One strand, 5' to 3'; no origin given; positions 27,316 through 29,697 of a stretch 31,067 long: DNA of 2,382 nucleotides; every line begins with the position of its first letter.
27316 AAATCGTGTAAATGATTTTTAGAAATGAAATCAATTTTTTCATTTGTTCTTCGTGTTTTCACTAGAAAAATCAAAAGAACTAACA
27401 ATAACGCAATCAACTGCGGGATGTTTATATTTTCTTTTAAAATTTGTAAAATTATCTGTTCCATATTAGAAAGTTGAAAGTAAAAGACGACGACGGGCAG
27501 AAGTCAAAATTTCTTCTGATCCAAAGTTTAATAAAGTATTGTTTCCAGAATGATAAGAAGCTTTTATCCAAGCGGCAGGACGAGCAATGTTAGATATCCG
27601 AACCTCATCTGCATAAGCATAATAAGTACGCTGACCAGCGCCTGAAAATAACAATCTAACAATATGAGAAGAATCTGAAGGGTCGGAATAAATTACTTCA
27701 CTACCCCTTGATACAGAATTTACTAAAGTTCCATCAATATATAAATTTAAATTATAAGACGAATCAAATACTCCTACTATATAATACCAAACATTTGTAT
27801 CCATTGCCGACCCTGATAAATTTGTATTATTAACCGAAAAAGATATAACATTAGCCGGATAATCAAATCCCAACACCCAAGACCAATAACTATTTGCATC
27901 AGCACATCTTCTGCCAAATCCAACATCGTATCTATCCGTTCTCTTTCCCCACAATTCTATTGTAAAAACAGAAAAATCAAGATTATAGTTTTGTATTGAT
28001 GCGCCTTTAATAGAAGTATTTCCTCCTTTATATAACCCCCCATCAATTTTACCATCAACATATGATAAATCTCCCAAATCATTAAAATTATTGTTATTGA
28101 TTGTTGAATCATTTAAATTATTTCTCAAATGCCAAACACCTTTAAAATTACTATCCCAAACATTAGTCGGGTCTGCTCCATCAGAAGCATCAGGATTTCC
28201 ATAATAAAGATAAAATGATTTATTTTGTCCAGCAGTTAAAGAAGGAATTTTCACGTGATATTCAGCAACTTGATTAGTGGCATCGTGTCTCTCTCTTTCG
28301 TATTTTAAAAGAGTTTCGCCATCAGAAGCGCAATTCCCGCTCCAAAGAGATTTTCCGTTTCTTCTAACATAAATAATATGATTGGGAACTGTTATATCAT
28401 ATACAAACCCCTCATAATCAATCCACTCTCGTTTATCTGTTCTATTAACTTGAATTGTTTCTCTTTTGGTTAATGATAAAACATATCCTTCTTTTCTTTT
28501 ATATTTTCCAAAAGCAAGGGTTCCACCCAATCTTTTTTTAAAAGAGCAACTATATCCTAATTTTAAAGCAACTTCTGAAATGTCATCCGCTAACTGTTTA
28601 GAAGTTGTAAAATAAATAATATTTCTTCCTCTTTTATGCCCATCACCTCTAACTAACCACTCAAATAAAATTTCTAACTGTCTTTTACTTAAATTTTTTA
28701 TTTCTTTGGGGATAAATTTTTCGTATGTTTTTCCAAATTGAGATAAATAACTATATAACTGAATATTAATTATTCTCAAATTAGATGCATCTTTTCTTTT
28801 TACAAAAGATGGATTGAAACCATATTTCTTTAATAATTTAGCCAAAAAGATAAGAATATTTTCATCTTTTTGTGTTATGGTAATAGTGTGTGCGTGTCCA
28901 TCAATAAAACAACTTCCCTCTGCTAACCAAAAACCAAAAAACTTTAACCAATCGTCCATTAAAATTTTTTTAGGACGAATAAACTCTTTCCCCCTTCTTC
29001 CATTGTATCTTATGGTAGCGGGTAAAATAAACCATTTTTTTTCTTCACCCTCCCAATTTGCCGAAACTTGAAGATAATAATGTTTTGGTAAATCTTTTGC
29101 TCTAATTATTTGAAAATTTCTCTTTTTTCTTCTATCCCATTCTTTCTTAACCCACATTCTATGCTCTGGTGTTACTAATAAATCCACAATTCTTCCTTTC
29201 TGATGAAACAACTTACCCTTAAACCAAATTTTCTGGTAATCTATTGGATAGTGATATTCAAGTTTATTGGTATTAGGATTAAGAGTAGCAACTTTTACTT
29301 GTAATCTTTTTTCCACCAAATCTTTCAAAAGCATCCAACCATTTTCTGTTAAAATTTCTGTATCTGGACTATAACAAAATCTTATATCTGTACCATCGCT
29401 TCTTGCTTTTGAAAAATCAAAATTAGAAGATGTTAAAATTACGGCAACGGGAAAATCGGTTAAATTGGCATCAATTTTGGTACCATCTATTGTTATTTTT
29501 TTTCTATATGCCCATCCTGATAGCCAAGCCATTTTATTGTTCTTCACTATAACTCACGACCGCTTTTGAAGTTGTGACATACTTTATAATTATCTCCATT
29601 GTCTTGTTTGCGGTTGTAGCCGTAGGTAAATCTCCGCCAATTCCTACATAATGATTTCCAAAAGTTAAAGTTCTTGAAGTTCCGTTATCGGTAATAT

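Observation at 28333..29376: Full-length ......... intein inserted in a lectin-type tail fibre protein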

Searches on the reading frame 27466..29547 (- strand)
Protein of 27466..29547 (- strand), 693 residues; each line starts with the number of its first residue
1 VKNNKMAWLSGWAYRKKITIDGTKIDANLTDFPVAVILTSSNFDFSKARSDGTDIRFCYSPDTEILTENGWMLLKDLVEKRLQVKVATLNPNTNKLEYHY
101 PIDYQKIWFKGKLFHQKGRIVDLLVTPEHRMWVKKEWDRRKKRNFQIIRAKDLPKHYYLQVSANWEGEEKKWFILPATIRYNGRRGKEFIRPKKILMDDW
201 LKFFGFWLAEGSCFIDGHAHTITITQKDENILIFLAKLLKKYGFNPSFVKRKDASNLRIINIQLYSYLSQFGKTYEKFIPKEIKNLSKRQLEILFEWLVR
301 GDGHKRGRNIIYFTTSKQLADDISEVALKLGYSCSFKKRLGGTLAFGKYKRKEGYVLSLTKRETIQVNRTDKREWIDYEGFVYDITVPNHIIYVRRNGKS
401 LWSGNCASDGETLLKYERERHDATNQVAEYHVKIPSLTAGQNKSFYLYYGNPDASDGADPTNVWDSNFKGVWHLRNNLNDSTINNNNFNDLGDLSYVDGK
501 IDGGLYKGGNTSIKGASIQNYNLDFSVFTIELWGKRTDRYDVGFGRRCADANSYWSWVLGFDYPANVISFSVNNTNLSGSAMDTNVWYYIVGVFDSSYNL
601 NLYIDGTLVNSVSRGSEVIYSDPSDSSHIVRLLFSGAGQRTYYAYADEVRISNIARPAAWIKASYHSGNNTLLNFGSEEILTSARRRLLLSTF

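Call 4: search_protein_families(library=pfam, proteins=[window:27466-29547:-], max_evalue=1)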
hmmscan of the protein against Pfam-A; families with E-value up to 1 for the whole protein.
window:27466-29547:- (693 aa): 7 families
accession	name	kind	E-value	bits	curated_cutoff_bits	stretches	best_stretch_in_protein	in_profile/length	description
PF13385.13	Laminin_G_3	-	9.7e-13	49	27.6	1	516-661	7-150/151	Concanavalin A-like lectin/glucanases superfamily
PF14528.11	LAGLIDADG_3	-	1.5e-09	38.4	22.5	2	204-258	8-67/82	LAGLIDADG-like domain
PF10102.14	DUF2341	-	3.7e-09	37.3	23.4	1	408-465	10-66/84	Domain of unknown function (DUF2341)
PF03161.18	LAGLIDADG_2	-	0.049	14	25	1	225-316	30-125/168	LAGLIDADG DNA endonuclease family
PF13403.11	Hint_2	-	0.098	13.5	28.4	1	58-153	2-106/147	Hint domain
PF14890.11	Intein_splicing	-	0.12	12.6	35.8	1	122-394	60-147/155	Intein splicing domain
PF05190.23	MutS_IV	-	0.81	10.4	22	0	348-369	39-59/92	MutS family domain IV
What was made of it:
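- On Class-1 intein (Hint-domain protein-splicing element): The Pfam Hint HMMs alone were sub-threshold (call 4).
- On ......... homing endonuclease (single-chain, two-motif): Pfam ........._3 scores above its cut-off (call 4).
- On DUF2341 (PF10102) + Laminin_G_3 (PF13385) protein: 37.3 bits against a cut-off of 23.4, and 49 bits against a cut-off of 27.6 (call 4).
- Hint HMM scores are sub-threshold (call 4).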

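Call 6: search_protein_families(library=ncbifam, proteins=[window:27466-29547:-], max_evalue=1)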
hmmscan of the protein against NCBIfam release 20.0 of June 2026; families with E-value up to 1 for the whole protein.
window:27466-29547:- (693 aa): 3 families
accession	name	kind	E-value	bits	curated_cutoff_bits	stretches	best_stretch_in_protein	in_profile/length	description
NF011418.0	PRK14845.1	equivalog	4e-05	21.6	756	1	80-275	61-237/1049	translation initiation factor IF-2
NF005852.0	PRK07773.1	equivalog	0.00037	18.9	780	1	271-338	591-666/886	replicative DNA helicase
TIGR01445.1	intein_Nterm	domain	0.01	16.8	24.5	1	58-113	1-62/83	intein N-terminal splicing region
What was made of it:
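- Pfam and NCBIfam Hint/intein models are below their cut-offs (calls 4, 6).
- Tried and rejected: Pfam Hint_2 and Intein_splicing and NCBIfam intein_Nterm were all below cut-off (calls 4, 6).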

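Call 7: search_protein_families(library=phrogs, proteins=[window:27466-29547:-], max_evalue=0.01)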
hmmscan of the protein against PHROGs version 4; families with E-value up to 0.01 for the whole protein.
window:27466-29547:- (693 aa): 2 families
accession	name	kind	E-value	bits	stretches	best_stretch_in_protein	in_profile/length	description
phrog_85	-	DNA, RNA and nucleotide metabolism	1.7e-09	37.8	1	56-158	87-189/866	thymidylate synthase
phrog_12229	-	DNA, RNA and nucleotide metabolism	6.5e-07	29.1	1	57-142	148-234/577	ribonucleotide reductase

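Call 9: search_dna_similar(query=window:27466-29547:-, collection=phages, mode=protein, max_rows=30)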
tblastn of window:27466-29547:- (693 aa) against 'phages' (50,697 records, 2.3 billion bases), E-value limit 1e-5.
Records with a match: 118; places in all: 118; records where one place covers at least 80% of the query: 0.
Best place of each record, by identity: <60% 118.
By first word of the organism name: Mycobacterium 52; Staphylococcus 22; Prevotella 13; Escherichia 8; Salmonella 6; Tenacibaculum 3; Gordonia 2; Corynebacterium 2; Pectobacterium 2; Vibrio 2; and 5 more.
By host as written in the record: Mycobacterium smegmatis mc2 155 44; Prevotella sp. 13; Staphylococcus aureus 12; - 7; Escherichia coli 7; Mycobacterium smegmatis mc#155 6; Tenacibaculum maritimum 3; Gordonia malaquae CON67 2; and 19 more.
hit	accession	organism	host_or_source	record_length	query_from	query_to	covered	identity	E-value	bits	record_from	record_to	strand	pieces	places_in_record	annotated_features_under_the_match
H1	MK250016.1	Prevotella phage Lak-A1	Prevotella sp.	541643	58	412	51%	29.8%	1e-26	122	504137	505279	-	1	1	record has no annotation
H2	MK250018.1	Prevotella phage Lak-A1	Prevotella sp.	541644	58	412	51%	29.8%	1e-26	122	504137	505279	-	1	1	record has no annotation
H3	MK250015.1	Prevotella phage Lak-A1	Prevotella sp.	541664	58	412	51%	29.8%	1e-26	122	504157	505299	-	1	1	record has no annotation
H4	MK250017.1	Prevotella phage Lak-A1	Prevotella sp.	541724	58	412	51%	29.8%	1e-26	122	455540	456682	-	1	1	record has no annotation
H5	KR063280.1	Gordonia phage GMA6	Gordonia malaquae CON67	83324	36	407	54%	28.1%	1e-22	110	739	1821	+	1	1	putative large terminase subunit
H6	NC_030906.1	Gordonia phage GMA6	Gordonia malaquae CON67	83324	36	407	54%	28.1%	1e-22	110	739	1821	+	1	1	terminase large subunit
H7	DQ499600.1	Corynebacterium phage P1201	-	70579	58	405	50%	28.1%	3e-23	112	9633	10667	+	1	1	putative thymidylate synthase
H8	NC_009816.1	Corynebacterium phage P1201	Corynebacterium glutamicum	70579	58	405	50%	28.1%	3e-23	112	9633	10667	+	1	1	thymidylate synthase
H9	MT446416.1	Escherichia virus TH47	Escherichia coli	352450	58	413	51%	26.9%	6e-23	111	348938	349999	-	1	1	record has no annotation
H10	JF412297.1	EBPR siphovirus 2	-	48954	58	417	52%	25.6%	2e-23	112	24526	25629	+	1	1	gp50: methylase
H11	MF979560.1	Pectobacterium phage DU_PP_I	Pectobacterium sp.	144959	58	405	50%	26.2%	1e-8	65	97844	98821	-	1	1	putative nucleotidyltransferase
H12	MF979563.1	Pectobacterium phage DU_PP_IV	Pectobacterium sp.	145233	58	405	50%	26.2%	1e-8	65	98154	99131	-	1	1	putative nucleotidyltransferase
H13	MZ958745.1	Mycobacterium phage Pinkcreek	Mycobacterium smegmatis ATCC 607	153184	58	408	51%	25.4%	9e-14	81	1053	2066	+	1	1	3: nucleotidyltransferase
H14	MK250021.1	Prevotella phage Lak-B2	Prevotella sp.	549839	58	405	50%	25.4%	2e-9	67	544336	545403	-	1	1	record has no annotation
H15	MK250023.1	Prevotella phage Lak-B4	Prevotella sp.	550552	58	405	50%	25.4%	2e-9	67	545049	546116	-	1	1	record has no annotation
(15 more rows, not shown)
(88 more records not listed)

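Call 53: get_annotated_region(hit=H7, flank=600)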
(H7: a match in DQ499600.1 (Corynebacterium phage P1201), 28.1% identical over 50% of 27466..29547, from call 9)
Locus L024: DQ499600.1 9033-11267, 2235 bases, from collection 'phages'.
description: Corynebacterium phage P1201, complete genome.
organism: Corynebacterium phage P1201 (NCBI taxid 384848)
taxonomy: Viruses; Duplodnaviria; Heunggongvirae; Uroviricota; Caudoviricetes; Zierdtviridae; Toshachvirinae; Chunghsingvirus; Corynebacterium virus P1201
host: -; source: -; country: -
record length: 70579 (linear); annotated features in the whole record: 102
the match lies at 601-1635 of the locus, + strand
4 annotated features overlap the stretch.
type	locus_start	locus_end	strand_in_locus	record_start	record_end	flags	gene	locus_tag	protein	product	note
CDS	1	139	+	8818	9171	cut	-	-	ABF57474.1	gp20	putative 13.0 kDa protein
CDS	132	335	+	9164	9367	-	-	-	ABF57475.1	gp21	putative 7.8 kDa protein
CDS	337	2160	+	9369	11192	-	-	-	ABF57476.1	putative thymidylate synthase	putative 67.9 kDa protein; gp22; contains hypothetical intein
CDS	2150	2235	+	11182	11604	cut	-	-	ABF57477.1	gp23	putative 15.6 kDa protein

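Call 54: get_annotated_region(hit=H13, flank=600)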
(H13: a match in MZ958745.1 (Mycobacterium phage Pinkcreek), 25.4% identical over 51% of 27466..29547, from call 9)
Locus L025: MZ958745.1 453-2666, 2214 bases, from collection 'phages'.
description: Mycobacterium phage Pinkcreek, complete genome.
organism: Mycobacterium phage Pinkcreek (NCBI taxid 2891199)
taxonomy: Viruses; Duplodnaviria; Heunggongvirae; Uroviricota; Caudoviricetes; Ceeclamvirinae; Bixzunavirus; Bixzunavirus alice
host: Mycobacterium smegmatis ATCC 607; source: -; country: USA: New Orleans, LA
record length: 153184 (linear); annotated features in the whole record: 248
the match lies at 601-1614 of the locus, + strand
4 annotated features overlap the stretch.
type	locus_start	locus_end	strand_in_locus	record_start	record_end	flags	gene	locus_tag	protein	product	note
CDS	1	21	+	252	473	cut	2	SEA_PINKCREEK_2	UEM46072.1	hypothetical protein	-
CDS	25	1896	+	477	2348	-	3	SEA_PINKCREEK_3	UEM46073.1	nucleotidyltransferase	-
CDS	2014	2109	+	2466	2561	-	4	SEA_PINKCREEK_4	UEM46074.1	hypothetical protein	-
CDS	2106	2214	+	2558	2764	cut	5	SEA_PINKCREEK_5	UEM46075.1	hypothetical protein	-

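Call 60: find_homologous_proteins(query=window:27469-29532:-, max_evalue=1e-30)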
Query window:27469-29532:- (688 aa): 779 proteins with E <= 1e-30 among 8000 candidates; the best 120 are listed.
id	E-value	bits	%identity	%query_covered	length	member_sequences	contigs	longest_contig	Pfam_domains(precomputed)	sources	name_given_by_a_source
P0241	0.0e+0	1602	100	100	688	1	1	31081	PF13385.14,PF14528.12,PF10102.15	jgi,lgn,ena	-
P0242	2.8e-265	900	61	99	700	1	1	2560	PF13385.14,PF14528.12,PF10102.15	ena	-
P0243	3.2e-197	675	65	66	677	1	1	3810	PF14528.12,PF10102.15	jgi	jgi:hypothetical protein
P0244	6.5e-195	667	65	66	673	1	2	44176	PF14528.12,PF10102.15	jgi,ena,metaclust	metaclust:\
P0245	6.0e-152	525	41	100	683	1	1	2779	PF13385.14,PF14528.12,PF10102.15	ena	-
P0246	1.3e-115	405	40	51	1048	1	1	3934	PF14528.12,PF01079.26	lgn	-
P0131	9.2e-107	376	48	58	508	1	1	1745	PF13385.14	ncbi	-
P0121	1.1e-104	369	48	54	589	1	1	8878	PF10102.15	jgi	-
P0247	1.8e-103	365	38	51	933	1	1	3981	PF13385.14,PF14528.12,PF10102.15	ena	-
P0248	7.4e-102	360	38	40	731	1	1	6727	PF13385.14,PF10102.15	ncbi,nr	ncbi:MAG: DUF2341 domain-containing protein, partial [Bacteroidetes bacterium]|nr:DUF2341 domain-con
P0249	6.0e-97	344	42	66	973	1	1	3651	PF24996.1,PF07646.22,PF13418.13,PF13964.13,PF24681.2,PF13415.13,PF24981.2,PF01344.32,PF25210.2,PF14528.12,PF10102.15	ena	-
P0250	6.2e-96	340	31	100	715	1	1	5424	PF13385.14,PF14528.12,PF10102.15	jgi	jgi:hypothetical protein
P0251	5.9e-93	330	36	77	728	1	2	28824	PF07953.21,PF13385.14,PF14528.12,PF10102.15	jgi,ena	-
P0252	4.0e-91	324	36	51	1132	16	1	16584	PF02843.23,PF01071.25,PF14528.12,PF14890.12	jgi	-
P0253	5.5e-91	324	41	58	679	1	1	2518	PF14528.12,PF10102.15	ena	-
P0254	1.2e-87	313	35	88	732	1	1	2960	PF13385.14,PF14528.12,PF10102.15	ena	-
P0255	2.8e-87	312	37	39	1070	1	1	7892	PF07953.21,PF13385.14,PF10102.15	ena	-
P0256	3.5e-84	301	40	58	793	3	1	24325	PF14528.12,PF10102.15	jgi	-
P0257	7.8e-84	300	39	58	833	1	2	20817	PF02369.23,PF14528.12,PF10102.15,PF13620.13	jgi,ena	-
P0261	3.2e-75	272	33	40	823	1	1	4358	PF10102.15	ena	-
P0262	6.0e-75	271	54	15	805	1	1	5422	PF10102.15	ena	-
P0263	1.7e-72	263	41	51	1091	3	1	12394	PF10102.15,PF00041.28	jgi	-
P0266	4.5e-70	255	53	14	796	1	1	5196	PF10102.15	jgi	-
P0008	8.9e-69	251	44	40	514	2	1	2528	PF13385.14,PF10102.15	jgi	-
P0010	7.8e-66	241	39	42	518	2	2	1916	PF13385.14,PF10102.15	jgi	-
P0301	2.4e-63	233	28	44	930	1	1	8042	PF13385.14,PF10102.15,PF02210.32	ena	-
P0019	6.9e-62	228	41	40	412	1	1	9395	PF13385.14,PF10102.15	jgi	jgi:hypothetical protein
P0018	3.1e-61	226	41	42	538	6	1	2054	PF13385.14,PF10102.15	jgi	-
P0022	4.7e-61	225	40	40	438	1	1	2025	PF13385.14,PF10102.15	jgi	jgi:hypothetical protein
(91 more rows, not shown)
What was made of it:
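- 27466..29547 (-): Precursor ORF for the DUF2341-LamG protein interrupted by the intein. It is 693 aa from GTG 29547, or more probably 688 aa from ATG 29532. The database copy P0241 is 688 aa and 100% identical (call 60).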

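Call 63: find_encoding_contigs(protein=P0244, flank=10000, max_places=2)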
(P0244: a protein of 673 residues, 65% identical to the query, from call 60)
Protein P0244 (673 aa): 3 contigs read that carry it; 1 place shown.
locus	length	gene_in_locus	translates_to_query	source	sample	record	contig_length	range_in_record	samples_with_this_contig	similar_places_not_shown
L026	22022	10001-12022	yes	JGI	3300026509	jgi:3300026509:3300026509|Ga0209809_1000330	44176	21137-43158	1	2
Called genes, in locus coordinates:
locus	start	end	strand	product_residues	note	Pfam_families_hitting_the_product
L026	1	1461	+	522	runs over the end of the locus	-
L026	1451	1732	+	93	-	-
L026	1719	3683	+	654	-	-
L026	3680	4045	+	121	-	-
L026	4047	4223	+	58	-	-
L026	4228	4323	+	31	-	-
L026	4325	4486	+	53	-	-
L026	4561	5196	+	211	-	-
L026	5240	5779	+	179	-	-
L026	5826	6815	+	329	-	PF25209:Phage_capsid_4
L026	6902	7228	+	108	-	-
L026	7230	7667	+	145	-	-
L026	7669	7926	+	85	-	-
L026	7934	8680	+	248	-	-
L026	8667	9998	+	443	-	-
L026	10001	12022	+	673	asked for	PF14528:LAGLIDADG_3 (faint), PF10102:DUF2341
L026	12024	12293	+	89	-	-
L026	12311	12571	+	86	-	-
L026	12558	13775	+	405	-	-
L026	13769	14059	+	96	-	PF24146:K1-lyase_C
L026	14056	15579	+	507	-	-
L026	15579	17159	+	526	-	-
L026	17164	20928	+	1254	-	-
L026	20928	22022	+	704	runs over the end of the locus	?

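Call 64: find_encoding_contigs(protein=P0251, flank=10000, max_places=2)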
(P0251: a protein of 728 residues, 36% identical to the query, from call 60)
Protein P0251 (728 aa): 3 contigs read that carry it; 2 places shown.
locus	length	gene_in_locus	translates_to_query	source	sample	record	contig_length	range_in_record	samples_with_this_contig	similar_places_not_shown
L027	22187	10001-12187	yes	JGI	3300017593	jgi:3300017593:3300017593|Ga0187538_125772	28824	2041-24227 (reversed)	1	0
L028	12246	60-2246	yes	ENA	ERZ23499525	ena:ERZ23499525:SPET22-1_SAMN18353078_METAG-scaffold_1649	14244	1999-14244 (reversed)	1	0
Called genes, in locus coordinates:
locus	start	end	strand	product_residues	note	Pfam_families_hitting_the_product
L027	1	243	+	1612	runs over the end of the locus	?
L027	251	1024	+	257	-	-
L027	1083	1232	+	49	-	-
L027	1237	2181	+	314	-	PF01073:3Beta_HSD, PF01370:Epimerase, PF02719:Polysacc_synt_2, PF04321:RmlD_sub_bind, PF07993:NAD_binding_4 (faint), PF13460:NAD_binding_10 (weak), PF16363:GDP_Man_Dehyd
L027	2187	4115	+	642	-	PF13946:DUF4214, PF13489:Methyltransf_23, PF08241:Methyltransf_11, PF08242:Methyltransf_12 (faint), PF13649:Methyltransf_25, PF13847:Methyltransf_31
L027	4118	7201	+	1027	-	-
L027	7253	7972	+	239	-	-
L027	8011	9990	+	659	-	PF10102:DUF2341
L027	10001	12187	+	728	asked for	PF10102:DUF2341, PF14528:LAGLIDADG_3 (faint), PF07953:Toxin_R_bind_N (weak), PF13385:Laminin_G_3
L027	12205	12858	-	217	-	-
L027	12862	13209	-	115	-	-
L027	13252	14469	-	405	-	-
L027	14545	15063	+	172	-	-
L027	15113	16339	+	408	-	PF13692:Glyco_trans_1_4 (faint)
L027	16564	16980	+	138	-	-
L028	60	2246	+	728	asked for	PF10102:DUF2341, PF14528:LAGLIDADG_3 (faint), PF07953:Toxin_R_bind_N (weak), PF13385:Laminin_G_3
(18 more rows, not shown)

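Call 65: find_encoding_contigs(protein=P0256, flank=10000, max_places=2)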
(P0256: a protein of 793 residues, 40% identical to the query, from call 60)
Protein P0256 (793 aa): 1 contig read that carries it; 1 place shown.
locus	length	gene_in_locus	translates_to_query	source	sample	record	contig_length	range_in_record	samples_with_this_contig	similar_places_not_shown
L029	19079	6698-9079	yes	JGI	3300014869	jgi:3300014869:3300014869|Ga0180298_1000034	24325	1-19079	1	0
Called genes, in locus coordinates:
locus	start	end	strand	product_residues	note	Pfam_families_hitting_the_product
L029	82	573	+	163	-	-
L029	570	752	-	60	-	-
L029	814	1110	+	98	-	-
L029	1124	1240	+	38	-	-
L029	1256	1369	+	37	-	-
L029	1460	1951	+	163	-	-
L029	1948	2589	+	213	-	-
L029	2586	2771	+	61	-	-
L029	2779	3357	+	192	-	-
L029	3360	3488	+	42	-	-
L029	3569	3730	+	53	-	-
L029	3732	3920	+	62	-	-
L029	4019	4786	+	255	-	-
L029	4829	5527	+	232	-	-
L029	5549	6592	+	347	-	-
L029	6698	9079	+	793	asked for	PF10102:DUF2341, PF14528:LAGLIDADG_3 (faint), PF10102:DUF2341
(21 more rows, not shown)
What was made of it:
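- Closest known: Other intein-bearing DUF2341/LamG genes in metagenomes. Different: Some contigs look like different, possibly archaeal, viruses (calls 64, 65).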

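Call 67: find_encoding_contigs(protein=P0241, flank=2000, max_places=4)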
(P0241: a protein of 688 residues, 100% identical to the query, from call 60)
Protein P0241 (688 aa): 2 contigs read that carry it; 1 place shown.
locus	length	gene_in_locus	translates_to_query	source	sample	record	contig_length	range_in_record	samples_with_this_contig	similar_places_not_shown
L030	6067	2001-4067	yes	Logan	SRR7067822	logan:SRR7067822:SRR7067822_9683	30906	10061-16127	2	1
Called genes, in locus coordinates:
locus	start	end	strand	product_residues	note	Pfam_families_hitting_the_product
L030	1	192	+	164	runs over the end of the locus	PF13489:Methyltransf_23 (weak), PF13847:Methyltransf_31 (faint)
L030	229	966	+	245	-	PF24175:SU10_adaptor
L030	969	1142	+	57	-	-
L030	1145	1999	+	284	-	PF02839:CBM_5_12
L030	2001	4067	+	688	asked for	PF14528:LAGLIDADG_3 (faint), PF10102:DUF2341, PF13385:Laminin_G_3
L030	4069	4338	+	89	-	-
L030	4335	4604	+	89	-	PF24146:K1-lyase_C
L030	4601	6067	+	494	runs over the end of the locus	-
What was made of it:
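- The same protein occurs in two independent assemblies (calls 60, 67).
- Tried and rejected: The identical 688-aa protein occurs on two independent contigs of 31,081 and 30,906 nt (calls 60, 67), and there are full-length same-site alleles elsewhere.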

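Call 68: find_encoding_contigs(protein=P0242, flank=3000, max_places=2)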
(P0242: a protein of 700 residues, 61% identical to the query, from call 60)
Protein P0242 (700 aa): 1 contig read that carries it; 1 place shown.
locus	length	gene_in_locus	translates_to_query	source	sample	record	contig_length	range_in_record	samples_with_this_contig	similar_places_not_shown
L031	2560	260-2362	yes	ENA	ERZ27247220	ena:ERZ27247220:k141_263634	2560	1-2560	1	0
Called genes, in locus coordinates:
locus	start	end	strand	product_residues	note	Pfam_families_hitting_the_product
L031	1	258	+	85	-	?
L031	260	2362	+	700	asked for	PF14528:LAGLIDADG_3 (weak), PF10102:DUF2341 (weak), PF13385:Laminin_G_3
